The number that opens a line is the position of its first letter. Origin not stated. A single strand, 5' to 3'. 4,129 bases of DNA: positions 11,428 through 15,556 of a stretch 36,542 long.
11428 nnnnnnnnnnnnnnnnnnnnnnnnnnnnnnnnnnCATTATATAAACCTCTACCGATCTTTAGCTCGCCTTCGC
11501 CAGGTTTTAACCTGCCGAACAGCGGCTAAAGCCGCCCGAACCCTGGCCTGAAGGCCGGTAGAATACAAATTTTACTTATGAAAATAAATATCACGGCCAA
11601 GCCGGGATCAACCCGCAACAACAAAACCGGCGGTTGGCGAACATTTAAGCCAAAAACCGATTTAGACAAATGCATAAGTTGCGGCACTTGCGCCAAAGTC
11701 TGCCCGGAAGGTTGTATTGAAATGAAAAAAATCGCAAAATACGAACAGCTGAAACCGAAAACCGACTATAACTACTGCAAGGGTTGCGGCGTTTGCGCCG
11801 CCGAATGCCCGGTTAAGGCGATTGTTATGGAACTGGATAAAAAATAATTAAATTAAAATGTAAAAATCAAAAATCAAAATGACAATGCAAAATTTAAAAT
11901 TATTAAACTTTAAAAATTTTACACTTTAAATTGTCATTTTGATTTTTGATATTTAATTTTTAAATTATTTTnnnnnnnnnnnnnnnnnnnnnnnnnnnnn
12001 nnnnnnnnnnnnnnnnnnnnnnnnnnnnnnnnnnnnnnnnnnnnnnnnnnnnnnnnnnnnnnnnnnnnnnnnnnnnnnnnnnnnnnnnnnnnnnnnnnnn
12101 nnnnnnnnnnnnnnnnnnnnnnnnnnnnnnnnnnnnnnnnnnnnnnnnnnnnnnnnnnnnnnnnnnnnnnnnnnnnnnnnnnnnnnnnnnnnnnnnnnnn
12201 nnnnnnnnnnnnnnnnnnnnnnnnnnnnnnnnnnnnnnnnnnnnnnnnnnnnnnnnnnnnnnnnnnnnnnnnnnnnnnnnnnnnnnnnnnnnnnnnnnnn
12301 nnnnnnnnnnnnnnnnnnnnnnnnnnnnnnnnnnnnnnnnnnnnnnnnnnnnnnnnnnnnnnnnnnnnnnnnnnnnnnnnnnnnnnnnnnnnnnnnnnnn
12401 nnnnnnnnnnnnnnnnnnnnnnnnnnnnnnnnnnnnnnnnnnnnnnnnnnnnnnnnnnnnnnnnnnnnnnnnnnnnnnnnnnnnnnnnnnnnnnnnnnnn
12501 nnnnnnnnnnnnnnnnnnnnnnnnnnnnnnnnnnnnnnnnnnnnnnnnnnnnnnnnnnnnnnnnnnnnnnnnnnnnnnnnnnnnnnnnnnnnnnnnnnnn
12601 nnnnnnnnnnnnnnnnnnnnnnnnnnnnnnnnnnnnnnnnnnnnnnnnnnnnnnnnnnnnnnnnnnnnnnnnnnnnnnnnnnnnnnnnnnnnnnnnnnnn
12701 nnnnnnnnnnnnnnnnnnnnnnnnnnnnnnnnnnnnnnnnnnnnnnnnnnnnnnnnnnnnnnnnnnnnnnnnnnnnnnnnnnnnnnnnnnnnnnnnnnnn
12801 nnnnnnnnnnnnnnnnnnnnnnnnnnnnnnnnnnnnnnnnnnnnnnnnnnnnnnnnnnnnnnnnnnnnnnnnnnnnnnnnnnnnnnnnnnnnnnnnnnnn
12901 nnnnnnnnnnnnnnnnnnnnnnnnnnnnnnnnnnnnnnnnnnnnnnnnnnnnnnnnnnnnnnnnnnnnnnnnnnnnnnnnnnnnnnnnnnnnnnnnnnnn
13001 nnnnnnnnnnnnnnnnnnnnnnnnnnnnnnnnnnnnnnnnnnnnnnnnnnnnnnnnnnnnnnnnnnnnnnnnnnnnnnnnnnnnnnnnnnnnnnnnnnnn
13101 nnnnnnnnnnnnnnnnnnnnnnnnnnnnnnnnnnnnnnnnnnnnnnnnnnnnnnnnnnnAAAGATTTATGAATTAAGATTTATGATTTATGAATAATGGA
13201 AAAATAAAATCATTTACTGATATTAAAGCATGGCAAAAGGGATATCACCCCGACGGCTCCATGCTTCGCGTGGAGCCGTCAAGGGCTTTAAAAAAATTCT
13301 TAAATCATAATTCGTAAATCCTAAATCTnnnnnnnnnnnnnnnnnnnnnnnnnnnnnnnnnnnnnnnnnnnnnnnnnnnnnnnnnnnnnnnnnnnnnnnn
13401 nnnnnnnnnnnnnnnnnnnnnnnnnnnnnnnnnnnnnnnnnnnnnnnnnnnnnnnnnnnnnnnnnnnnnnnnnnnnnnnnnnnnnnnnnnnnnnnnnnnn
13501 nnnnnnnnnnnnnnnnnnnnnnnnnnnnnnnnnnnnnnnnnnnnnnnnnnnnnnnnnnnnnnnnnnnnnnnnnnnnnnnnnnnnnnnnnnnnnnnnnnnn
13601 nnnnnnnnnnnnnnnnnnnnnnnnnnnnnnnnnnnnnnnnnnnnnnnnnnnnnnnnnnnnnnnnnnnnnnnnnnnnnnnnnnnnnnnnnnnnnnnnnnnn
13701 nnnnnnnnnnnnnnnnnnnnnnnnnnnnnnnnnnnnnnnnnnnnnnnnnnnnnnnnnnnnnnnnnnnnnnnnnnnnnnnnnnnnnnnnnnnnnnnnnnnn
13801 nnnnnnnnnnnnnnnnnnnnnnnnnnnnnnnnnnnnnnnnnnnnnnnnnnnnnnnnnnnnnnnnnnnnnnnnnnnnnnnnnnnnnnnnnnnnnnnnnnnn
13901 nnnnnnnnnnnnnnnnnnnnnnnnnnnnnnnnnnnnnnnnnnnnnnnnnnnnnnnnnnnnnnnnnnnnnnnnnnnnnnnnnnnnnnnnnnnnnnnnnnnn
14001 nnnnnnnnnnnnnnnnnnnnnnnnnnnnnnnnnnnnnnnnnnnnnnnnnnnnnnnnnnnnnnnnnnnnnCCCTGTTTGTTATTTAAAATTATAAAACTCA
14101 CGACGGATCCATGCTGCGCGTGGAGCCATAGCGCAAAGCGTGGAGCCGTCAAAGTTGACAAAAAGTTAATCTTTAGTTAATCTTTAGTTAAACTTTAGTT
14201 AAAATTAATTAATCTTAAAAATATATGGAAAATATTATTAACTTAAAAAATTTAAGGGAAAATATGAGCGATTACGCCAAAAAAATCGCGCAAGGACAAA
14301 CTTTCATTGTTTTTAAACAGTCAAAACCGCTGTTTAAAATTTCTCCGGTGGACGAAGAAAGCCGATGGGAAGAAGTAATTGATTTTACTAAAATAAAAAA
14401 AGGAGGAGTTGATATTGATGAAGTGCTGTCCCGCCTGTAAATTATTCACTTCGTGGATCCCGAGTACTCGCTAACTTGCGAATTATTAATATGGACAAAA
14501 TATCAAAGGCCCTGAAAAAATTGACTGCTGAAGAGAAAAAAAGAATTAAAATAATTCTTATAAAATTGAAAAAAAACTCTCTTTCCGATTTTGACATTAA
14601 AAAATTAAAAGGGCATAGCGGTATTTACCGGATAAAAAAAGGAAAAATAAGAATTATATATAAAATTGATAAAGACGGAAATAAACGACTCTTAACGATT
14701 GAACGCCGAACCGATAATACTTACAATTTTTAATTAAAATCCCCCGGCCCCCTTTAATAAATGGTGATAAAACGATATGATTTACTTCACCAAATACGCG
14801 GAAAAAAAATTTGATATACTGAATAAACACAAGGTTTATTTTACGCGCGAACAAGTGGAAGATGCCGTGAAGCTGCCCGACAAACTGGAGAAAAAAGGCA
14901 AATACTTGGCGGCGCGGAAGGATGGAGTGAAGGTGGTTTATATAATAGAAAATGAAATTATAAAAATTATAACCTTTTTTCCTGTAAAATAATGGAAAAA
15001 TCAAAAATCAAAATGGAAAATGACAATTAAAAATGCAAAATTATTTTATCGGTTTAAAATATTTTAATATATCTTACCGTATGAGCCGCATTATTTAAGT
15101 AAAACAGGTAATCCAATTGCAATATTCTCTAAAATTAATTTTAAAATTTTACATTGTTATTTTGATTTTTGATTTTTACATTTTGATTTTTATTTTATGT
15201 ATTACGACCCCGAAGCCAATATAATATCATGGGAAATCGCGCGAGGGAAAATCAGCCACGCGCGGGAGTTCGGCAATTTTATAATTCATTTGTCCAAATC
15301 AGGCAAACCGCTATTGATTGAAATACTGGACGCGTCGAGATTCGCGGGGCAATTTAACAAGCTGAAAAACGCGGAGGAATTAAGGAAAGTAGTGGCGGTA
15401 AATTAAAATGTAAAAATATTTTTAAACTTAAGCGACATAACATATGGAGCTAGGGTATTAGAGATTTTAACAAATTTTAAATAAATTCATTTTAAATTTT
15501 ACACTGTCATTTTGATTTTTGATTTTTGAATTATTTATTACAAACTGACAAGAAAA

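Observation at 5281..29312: Nearly every intergenic spacer holds an AT-rich inverted repeat whose arms are tandem heptamers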

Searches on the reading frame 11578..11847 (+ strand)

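Call 9: search_protein_families(library=pfam, proteins=[window:11578-11847:+])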
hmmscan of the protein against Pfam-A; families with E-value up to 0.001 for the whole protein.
window:11578-11847:+ (89 aa): 13 families
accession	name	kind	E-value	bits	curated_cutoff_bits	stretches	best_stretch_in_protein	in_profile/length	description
PF00037.32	Fer4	-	1.7e-14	53.4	21.1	2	26-48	2-24/24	4Fe-4S binding domain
PF12837.12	Fer4_6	-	1.1e-12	47.6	25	2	25-47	2-24/24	4Fe-4S binding domain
PF12797.12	Fer4_2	-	2.4e-11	43.2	24.5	2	24-44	2-22/22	4Fe-4S binding domain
PF12838.12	Fer4_7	-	1.2e-10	42.1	27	1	31-81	1-52/52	4Fe-4S dicluster domain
PF13237.11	Fer4_10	-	1.6e-10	41.1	25.5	2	25-78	2-53/53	4Fe-4S dicluster domain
PF14697.11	Fer4_21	-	1.3e-09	38.5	35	1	28-84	4-59/59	4Fe-4S dicluster domain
PF13187.11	Fer4_9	-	8.1e-09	35.8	27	1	31-82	1-52/52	4Fe-4S dicluster domain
PF25160.1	LdpA_Fe-S-bd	-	7.8e-08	32.4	27.6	0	30-51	26-47/49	LdpA Fe-S cluster-binding domain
PF13484.11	Fer4_16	-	8.4e-08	33.3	30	1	31-54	1-26/66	4Fe-4S double cluster binding domain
PF13183.11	Fer4_8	-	1.4e-06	29.1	27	1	29-80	2-67/68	4Fe-4S dicluster domain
PF13534.11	Fer4_17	-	1.5e-06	29.1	22.2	0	24-45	38-59/61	4Fe-4S dicluster domain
PF12800.12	Fer4_4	-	2.4e-06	27.8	24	0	30-45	2-17/17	4Fe-4S binding domain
PF17179.9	Fer4_22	-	6e-05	24.3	27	0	50-80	64-94/95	4Fe-4S dicluster domain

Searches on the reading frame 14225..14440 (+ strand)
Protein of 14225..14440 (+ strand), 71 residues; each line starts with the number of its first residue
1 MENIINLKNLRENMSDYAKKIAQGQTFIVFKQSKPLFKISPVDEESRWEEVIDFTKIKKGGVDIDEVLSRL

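Call 42: search_protein_families(library=pfam, proteins=[window:14225-14440:+], max_evalue=0.01)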
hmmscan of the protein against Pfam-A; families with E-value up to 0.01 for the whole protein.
window:14225-14440:+ (71 aa): 1 family
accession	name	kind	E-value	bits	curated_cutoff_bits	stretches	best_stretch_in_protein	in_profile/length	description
PF02604.26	PhdYeFM_antitox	-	0.00011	22.3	29.8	1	3-62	2-62/74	Antitoxin Phd_YefM, type II toxin-antitoxin system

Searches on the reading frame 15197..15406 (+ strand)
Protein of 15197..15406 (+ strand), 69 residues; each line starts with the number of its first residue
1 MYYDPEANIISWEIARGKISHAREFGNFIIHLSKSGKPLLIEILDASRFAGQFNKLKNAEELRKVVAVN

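Call 42: search_protein_families(library=pfam, proteins=[window:15197-15406:+], max_evalue=0.01)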
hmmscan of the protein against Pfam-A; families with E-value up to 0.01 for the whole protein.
window:15197-15406:+ (69 aa): 1 family
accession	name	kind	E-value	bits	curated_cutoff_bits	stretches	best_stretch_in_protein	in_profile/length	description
PF10049.14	DUF2283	-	2.5e-05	24.8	23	1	2-47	3-49/49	Protein of unknown function (DUF2283)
